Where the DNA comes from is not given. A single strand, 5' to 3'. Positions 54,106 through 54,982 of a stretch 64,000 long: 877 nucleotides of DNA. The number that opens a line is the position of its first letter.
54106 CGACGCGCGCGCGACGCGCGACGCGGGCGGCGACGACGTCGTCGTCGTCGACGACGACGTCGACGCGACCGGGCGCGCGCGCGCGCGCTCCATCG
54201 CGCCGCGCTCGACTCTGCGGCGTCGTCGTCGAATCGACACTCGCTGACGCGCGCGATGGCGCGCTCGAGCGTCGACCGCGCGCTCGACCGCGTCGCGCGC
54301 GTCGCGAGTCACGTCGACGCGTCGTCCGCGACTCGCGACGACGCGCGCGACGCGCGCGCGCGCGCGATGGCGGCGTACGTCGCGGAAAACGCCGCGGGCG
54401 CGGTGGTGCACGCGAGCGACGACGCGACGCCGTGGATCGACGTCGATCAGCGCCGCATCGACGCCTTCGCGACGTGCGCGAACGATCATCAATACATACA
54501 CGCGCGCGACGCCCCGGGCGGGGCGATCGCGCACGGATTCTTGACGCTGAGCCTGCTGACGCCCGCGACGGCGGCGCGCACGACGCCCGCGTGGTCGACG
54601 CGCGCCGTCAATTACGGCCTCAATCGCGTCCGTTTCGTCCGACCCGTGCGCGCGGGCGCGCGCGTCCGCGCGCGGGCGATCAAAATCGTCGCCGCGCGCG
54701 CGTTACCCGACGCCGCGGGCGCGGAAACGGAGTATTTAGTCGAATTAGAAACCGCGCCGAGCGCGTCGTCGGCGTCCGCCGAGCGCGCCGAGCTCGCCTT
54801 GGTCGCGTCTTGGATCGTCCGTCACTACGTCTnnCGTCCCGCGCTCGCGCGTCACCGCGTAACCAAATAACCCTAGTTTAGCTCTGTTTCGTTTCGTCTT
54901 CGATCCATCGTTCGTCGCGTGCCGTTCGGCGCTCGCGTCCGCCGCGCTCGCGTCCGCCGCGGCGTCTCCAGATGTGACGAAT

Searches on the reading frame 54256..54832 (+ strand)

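Call 65: search_protein_families(library=pfam, proteins=[window:54256-54832:+], max_evalue=0.001)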
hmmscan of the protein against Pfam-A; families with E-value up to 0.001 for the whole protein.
window:54256-54832:+ (192 aa): 1 family
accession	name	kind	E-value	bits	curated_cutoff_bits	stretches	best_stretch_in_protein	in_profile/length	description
PF01575.25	MaoC_dehydratas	-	1.3e-12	47.8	27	1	56-141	11-99/123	MaoC like domain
